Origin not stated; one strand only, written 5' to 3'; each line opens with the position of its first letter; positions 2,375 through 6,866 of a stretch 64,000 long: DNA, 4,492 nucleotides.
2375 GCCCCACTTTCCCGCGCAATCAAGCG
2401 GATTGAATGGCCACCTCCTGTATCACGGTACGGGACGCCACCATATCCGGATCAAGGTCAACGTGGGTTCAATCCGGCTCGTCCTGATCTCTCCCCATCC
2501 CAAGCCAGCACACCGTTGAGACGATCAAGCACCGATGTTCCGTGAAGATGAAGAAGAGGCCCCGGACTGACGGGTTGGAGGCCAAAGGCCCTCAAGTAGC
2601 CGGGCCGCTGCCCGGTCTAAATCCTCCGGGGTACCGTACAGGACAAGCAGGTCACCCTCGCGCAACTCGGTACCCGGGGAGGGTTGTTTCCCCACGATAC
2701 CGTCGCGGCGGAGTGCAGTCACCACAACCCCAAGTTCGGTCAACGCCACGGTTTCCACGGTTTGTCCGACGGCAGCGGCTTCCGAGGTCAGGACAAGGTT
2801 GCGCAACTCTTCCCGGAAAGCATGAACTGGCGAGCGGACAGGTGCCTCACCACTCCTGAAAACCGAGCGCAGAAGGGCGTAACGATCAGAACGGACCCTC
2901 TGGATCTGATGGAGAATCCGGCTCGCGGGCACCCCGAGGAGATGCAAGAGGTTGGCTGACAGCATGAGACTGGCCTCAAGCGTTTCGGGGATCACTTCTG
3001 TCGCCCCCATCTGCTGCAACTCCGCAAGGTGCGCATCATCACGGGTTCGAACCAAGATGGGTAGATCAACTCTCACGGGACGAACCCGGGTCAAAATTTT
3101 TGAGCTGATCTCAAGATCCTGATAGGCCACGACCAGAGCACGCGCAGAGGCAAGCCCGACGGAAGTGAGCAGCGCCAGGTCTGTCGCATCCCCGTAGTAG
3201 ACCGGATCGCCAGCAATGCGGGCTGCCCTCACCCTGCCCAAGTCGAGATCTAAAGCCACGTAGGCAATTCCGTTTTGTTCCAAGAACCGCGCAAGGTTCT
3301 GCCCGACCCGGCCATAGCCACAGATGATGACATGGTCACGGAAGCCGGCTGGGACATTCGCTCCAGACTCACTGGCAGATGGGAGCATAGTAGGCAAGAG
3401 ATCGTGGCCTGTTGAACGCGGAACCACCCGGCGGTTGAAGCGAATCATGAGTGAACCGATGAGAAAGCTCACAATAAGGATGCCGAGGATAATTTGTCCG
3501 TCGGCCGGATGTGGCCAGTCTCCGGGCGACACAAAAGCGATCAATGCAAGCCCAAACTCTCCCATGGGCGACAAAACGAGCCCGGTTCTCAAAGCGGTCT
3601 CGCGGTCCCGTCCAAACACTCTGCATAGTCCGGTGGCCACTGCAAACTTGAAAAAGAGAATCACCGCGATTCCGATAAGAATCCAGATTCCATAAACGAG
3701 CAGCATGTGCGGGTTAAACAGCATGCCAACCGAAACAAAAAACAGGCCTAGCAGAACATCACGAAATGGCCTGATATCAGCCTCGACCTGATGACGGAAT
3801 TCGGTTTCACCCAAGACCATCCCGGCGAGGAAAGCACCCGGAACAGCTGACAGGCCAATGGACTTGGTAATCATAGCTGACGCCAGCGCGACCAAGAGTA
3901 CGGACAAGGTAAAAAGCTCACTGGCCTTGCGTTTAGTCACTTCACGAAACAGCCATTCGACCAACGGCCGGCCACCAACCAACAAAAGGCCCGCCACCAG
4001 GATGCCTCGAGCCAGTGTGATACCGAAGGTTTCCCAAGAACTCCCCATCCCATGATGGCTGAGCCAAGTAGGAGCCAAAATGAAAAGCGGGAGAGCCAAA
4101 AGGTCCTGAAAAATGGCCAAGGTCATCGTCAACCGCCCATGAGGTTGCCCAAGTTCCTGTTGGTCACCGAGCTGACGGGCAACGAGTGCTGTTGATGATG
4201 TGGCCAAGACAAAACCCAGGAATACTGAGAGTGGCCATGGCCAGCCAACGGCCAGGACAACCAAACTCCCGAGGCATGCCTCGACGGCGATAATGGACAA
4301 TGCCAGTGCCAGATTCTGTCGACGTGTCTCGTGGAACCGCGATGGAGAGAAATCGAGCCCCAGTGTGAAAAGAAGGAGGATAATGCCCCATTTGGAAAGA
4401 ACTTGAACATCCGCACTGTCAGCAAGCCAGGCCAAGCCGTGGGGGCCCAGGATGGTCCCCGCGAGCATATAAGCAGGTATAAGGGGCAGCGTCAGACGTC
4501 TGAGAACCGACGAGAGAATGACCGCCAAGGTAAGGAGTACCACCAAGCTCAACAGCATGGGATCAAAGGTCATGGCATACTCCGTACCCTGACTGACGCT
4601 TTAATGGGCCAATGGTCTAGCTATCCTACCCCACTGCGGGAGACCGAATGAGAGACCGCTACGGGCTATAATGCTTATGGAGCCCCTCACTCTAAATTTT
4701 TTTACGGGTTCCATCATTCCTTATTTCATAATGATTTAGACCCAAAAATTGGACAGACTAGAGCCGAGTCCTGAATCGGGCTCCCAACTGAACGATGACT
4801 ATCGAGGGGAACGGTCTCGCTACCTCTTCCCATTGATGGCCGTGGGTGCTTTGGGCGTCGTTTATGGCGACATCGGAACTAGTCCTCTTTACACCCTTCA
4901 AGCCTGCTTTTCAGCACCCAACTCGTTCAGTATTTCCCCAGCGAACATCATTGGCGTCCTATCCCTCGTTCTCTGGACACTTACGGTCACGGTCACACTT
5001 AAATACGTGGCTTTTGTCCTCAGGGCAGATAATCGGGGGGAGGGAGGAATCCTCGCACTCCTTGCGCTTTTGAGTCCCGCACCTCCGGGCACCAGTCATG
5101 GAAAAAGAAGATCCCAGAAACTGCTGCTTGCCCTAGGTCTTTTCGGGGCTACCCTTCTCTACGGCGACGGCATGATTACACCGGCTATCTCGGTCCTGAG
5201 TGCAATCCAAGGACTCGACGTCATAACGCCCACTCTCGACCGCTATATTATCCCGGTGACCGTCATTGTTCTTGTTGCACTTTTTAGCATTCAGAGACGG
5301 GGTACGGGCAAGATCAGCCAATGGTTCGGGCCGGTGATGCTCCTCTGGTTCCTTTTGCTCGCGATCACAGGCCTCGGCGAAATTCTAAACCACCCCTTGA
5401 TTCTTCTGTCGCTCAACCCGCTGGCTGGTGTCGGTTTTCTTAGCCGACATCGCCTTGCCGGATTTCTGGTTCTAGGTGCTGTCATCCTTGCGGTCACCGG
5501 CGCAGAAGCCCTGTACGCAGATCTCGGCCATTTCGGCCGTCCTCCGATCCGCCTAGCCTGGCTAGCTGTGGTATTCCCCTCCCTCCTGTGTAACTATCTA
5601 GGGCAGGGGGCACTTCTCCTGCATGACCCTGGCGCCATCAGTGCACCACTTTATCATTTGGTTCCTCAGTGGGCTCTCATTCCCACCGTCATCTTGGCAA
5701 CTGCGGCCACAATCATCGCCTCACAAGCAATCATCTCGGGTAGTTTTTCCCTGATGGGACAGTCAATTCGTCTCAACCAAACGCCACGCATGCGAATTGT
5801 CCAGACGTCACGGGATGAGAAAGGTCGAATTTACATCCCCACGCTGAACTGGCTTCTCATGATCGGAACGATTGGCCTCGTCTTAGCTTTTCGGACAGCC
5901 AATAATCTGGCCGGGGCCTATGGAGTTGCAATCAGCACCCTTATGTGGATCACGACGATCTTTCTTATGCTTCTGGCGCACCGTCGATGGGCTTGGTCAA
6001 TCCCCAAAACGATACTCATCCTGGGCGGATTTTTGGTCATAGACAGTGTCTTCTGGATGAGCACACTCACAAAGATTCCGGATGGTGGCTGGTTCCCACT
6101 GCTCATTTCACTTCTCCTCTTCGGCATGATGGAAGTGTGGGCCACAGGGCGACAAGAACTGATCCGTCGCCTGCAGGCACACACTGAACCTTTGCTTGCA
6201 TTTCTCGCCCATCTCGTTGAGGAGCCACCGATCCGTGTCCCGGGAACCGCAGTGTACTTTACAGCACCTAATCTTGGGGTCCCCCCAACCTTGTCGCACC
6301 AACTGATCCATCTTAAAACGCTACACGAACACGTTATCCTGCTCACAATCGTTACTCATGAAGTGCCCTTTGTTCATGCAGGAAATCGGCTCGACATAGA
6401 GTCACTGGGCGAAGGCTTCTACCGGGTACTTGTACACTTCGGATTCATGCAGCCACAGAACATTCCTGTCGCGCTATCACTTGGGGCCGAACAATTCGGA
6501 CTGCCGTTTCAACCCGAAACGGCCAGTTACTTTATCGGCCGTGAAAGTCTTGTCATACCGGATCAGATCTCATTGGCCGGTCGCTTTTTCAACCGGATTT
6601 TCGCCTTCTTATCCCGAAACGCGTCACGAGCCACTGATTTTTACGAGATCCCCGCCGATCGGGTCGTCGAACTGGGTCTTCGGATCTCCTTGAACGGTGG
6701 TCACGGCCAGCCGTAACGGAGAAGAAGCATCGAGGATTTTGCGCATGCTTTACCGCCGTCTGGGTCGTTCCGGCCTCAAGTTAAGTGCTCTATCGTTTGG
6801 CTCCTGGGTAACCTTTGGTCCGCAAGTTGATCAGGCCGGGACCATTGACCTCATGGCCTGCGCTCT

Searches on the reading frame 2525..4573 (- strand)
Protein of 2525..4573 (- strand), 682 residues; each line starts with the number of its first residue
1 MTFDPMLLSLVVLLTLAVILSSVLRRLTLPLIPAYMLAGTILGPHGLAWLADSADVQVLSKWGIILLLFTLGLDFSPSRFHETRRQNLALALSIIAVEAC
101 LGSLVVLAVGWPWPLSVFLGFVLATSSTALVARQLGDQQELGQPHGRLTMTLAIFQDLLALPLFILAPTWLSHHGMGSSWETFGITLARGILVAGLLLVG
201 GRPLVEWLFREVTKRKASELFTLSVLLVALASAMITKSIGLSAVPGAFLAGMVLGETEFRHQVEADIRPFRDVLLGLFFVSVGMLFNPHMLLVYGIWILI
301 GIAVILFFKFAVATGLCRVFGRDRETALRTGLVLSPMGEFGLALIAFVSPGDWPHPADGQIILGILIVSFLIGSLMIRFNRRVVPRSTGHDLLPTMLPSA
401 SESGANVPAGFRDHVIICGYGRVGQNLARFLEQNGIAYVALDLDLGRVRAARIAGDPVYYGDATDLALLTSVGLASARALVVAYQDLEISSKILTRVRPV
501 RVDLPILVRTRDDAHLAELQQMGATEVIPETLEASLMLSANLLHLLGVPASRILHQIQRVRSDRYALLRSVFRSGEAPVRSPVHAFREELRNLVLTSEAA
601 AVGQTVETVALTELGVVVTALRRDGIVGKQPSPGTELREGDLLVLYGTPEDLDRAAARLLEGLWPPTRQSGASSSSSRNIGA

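Call 52: search_protein_families(library=pfam, proteins=[window:2525-4573:-], max_evalue=0.00001)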
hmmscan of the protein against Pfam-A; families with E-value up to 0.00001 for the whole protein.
window:2525-4573:- (682 aa): 3 families
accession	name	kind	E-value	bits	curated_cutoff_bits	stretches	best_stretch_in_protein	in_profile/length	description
PF00999.27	Na_H_Exchanger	-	1.4e-60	205.6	26.2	1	15-378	5-370/375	Sodium/hydrogen exchanger, transmembrane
PF02254.24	TrkA_N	-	1.3e-22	80.7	23.8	1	415-528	1-114/116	TrkA-N domain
PF02080.26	TrkA_C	-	2e-10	40.9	27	1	593-658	4-69/71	TrkA-C domain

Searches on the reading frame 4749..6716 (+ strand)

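Call 52: search_protein_families(library=pfam, proteins=[window:4749-6716:+], max_evalue=0.00001)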
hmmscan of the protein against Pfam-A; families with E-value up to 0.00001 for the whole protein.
window:4749-6716:+ (655 aa): 2 families
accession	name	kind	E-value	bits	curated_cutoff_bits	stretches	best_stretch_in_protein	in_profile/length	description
PF02705.21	K_trans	-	2.7e-181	603.4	24.8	1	31-486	2-452/454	K+ potassium transporter integral membrane domain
PF22776.1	K_trans_C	-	2.9e-43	147.7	24.8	1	498-647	1-150/151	K+ potassium transporter C-terminal domain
